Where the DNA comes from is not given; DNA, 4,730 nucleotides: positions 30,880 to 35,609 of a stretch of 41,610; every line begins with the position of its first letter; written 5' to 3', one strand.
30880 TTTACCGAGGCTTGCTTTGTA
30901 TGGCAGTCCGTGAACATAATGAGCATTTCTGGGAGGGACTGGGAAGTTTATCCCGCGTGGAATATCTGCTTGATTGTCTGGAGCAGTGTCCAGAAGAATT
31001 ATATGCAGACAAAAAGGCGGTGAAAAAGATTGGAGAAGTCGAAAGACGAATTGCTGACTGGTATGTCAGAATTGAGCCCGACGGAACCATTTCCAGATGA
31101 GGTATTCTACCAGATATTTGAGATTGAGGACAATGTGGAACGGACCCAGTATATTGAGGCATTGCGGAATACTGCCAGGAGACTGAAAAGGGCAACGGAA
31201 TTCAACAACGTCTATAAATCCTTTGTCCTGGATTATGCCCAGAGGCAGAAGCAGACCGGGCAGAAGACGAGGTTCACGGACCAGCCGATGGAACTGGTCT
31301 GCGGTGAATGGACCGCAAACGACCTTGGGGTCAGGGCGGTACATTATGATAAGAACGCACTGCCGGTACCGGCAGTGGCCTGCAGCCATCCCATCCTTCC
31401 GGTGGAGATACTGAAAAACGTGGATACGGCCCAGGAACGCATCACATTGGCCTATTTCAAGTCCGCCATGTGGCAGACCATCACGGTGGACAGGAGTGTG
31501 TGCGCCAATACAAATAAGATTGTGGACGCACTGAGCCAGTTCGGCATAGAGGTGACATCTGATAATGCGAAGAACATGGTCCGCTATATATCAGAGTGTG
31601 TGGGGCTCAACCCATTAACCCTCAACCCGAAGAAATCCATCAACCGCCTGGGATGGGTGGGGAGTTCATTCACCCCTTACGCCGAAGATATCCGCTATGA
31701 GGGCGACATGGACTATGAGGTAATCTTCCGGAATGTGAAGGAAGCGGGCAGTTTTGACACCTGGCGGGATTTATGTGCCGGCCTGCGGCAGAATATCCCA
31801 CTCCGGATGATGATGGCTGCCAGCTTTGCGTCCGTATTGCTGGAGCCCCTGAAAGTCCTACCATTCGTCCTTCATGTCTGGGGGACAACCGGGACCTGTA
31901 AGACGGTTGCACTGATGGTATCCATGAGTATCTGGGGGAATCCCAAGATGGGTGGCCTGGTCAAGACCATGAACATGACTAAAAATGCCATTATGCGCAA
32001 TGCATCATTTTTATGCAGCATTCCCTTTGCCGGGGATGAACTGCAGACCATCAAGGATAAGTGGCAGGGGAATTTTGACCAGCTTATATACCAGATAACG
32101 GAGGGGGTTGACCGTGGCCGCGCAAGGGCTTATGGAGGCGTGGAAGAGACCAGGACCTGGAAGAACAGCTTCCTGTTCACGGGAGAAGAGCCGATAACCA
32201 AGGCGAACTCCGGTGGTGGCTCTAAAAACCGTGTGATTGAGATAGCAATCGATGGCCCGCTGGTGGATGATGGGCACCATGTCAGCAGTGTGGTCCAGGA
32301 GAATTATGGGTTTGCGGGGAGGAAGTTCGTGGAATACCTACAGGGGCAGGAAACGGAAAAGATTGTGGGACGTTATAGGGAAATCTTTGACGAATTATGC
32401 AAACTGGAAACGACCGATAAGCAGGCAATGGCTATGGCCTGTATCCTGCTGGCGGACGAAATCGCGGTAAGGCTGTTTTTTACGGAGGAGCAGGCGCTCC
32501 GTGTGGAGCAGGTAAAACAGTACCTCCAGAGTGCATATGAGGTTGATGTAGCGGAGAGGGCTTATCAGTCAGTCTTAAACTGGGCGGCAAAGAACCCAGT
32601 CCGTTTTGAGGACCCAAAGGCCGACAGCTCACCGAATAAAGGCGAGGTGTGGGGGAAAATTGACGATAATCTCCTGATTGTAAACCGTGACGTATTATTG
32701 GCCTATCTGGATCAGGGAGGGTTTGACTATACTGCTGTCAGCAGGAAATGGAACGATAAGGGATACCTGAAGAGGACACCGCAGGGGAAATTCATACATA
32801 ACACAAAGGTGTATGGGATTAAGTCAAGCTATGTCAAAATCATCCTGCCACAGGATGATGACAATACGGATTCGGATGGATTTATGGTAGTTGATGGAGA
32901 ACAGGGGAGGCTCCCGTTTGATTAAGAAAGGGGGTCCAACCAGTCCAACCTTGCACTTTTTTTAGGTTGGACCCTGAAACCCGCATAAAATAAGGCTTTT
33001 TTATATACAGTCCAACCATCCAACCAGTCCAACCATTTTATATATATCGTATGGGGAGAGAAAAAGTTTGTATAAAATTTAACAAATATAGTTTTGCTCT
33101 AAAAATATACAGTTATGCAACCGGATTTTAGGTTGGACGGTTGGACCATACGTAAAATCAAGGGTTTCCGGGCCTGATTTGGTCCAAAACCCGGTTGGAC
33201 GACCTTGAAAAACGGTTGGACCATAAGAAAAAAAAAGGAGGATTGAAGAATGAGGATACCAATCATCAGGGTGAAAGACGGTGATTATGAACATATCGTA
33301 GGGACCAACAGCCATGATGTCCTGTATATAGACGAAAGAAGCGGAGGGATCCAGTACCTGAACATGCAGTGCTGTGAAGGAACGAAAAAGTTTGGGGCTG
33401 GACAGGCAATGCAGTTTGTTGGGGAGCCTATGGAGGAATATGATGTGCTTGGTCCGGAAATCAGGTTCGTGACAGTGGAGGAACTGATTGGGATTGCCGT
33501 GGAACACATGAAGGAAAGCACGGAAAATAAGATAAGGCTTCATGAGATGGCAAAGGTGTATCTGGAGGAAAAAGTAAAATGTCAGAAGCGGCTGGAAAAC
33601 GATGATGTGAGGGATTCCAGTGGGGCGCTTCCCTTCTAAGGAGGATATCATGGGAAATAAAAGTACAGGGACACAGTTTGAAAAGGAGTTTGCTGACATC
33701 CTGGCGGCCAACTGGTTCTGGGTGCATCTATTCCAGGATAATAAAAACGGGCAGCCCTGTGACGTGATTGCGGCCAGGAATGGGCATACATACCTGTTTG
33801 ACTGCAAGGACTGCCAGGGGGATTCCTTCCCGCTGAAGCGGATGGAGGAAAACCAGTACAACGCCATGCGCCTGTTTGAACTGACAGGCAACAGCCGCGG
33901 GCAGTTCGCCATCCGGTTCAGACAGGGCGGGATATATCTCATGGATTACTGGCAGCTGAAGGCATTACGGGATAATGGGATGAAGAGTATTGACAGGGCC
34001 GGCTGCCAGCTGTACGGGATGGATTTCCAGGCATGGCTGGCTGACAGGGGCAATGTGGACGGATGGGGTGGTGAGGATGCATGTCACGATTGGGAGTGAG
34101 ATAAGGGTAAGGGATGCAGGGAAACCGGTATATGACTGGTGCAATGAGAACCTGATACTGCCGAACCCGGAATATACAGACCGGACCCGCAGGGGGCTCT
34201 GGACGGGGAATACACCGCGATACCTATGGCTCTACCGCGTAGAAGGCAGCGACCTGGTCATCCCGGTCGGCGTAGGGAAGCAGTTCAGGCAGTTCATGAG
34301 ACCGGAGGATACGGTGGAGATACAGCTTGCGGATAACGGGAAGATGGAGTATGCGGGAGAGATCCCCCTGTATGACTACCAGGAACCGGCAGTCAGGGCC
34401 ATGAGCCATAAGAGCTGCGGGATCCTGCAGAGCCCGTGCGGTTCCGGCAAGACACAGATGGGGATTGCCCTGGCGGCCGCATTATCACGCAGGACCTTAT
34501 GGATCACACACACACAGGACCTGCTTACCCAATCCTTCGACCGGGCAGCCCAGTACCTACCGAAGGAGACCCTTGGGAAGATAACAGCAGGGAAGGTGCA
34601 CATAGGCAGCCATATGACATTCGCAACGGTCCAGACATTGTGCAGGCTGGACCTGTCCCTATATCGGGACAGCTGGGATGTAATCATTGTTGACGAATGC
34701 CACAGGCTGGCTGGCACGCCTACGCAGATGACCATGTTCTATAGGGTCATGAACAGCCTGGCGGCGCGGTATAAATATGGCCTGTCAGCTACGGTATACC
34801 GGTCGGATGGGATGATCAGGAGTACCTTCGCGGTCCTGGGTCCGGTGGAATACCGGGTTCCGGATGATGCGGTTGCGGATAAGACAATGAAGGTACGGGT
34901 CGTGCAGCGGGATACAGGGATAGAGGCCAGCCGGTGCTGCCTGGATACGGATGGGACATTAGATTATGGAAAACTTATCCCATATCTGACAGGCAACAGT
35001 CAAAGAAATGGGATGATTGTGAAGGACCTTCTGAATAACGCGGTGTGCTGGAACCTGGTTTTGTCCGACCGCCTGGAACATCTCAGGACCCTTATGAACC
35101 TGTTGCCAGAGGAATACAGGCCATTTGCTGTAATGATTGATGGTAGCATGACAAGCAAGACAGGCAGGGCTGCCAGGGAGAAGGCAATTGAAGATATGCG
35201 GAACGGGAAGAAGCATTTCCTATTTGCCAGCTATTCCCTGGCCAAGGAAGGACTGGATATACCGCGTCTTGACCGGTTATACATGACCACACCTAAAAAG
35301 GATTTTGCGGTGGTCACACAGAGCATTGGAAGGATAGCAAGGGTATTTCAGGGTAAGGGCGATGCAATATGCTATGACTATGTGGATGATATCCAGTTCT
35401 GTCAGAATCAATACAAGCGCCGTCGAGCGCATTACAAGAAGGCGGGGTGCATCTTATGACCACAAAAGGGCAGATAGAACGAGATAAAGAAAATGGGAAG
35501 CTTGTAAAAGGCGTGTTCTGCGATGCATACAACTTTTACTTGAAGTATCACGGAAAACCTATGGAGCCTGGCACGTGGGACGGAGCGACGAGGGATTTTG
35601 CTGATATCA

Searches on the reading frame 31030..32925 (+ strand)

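Call 54: search_protein_families(library=phrogs, proteins=[window:31030-32925:+], max_evalue=0.00001)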
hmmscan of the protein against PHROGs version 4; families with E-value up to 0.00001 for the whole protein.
window:31030-32925:+ (631 aa): 3 families
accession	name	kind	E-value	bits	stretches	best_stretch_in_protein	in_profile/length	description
phrog_8841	-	DNA, RNA and nucleotide metabolism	4.4e-229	763.3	1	2-631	2-633/633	DNA primase/helicase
phrog_25314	-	unknown function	4.3e-17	62.6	1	160-479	488-829/1010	-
phrog_1139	-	DNA, RNA and nucleotide metabolism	1.5e-09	37.4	1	241-442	505-709/895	DNA primase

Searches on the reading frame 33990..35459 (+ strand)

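Call 54: search_protein_families(library=phrogs, proteins=[window:33990-35459:+], max_evalue=0.00001)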
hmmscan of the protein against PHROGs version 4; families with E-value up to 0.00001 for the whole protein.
window:33990-35459:+ (489 aa): 5 families
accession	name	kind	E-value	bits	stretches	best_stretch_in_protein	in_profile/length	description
phrog_16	-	DNA, RNA and nucleotide metabolism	4.2e-63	214.9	1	86-470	238-604/986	DNA helicase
phrog_9690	-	DNA, RNA and nucleotide metabolism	1.8e-27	97.1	1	225-479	37-289/306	DNA helicase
phrog_62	-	DNA, RNA and nucleotide metabolism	4.9e-14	51.8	1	101-274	679-854/1881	DNA helicase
phrog_16259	-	DNA, RNA and nucleotide metabolism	2.3e-08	34.7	1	124-241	113-237/330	DNA helicase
phrog_2488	-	DNA, RNA and nucleotide metabolism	2.5e-07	30.8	0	124-186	19-91/579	DNA helicase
